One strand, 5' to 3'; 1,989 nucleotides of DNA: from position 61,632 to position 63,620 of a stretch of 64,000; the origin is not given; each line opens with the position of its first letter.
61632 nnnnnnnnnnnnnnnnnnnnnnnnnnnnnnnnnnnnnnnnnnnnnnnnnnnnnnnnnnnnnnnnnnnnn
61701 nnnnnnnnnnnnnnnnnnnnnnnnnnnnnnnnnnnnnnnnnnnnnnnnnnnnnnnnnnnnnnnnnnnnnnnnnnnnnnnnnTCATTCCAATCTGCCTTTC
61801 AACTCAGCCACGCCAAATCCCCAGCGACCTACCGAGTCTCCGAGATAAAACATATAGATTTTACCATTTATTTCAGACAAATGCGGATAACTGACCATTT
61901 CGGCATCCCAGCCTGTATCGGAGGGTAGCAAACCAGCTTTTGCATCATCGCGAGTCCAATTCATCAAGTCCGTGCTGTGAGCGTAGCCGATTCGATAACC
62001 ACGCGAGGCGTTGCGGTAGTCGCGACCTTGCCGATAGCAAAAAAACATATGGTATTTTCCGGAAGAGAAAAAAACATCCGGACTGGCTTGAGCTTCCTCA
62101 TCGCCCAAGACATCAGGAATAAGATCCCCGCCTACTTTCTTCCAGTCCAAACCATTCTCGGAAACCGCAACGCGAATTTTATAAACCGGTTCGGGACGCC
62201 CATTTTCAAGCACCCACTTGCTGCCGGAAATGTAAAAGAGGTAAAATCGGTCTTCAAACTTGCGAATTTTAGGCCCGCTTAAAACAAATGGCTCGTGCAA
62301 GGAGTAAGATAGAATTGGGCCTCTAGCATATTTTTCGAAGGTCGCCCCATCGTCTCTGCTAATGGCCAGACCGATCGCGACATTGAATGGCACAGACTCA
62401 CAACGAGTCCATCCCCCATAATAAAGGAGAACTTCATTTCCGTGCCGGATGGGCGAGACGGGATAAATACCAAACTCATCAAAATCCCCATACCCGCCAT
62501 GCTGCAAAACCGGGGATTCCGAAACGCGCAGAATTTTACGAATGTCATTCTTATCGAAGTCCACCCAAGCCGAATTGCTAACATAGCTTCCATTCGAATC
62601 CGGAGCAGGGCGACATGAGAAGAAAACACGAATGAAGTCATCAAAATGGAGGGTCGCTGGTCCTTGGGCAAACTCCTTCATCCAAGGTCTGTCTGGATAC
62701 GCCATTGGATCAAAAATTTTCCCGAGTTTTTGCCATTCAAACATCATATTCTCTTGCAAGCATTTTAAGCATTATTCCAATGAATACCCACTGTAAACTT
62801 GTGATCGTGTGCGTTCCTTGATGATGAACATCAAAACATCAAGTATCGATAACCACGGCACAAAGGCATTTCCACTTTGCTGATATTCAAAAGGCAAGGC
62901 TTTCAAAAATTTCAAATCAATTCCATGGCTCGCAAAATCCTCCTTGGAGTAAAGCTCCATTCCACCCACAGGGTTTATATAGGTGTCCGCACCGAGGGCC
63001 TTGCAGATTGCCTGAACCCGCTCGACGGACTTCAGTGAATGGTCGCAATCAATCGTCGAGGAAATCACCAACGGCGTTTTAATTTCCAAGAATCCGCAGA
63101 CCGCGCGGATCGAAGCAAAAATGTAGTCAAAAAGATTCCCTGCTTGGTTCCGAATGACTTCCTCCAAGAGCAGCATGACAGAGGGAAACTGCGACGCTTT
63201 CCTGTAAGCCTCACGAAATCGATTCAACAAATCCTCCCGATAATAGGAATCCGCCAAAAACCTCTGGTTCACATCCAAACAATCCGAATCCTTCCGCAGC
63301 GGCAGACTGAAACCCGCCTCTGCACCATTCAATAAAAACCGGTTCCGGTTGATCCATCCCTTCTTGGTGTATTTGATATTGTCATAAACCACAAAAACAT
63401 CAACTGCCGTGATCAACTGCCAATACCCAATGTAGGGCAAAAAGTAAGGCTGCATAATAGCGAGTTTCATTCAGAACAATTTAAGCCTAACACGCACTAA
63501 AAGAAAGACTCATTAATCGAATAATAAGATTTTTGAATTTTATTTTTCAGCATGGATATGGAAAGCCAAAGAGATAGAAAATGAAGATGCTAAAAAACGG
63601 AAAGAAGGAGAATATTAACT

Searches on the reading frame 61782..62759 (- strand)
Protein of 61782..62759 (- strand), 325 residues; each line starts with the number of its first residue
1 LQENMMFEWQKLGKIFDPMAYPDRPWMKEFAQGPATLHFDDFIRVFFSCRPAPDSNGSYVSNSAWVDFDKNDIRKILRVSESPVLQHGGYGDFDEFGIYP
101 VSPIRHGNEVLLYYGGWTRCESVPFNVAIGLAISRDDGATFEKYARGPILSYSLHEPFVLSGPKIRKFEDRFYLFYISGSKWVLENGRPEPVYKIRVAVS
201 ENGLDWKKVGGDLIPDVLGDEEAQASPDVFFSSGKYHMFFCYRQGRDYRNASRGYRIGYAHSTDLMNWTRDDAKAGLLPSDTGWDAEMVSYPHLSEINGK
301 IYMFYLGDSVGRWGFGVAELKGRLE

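Call 8: search_protein_families(library=pfam, proteins=[window:61782-62759:-], max_evalue=0.001)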
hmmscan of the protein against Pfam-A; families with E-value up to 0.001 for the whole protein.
window:61782-62759:- (325 aa): 3 families
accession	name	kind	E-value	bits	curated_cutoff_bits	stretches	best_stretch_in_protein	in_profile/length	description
PF04041.19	Glyco_hydro_130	-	8.1e-06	25.4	26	0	247-318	59-128/320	beta-1,4-mannooligosaccharide phosphorylase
PF00251.26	Glyco_hydro_32N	-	1.9e-05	24.8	22.1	0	230-305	16-85/307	Glycosyl hydrolases family 32 N-terminal domain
PF04616.20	Glyco_hydro_43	-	0.00021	21.1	32.2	0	255-306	33-84/288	Glycosyl hydrolases family 43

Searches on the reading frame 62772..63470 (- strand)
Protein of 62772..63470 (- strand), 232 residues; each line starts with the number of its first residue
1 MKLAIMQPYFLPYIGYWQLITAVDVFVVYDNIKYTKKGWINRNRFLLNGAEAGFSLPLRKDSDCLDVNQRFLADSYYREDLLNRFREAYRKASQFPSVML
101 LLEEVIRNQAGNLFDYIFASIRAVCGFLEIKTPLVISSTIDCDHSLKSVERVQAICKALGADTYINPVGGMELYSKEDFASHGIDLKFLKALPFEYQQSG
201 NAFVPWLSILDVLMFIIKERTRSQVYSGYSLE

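Call 8: search_protein_families(library=pfam, proteins=[window:62772-63470:-], max_evalue=0.001)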
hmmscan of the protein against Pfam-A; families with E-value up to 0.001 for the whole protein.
window:62772-63470:- (232 aa): 1 family
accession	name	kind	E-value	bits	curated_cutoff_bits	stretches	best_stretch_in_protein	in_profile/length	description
PF08889.16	WbqC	-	5.4e-64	216.5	21.3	1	7-221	1-216/218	WbqC-like protein family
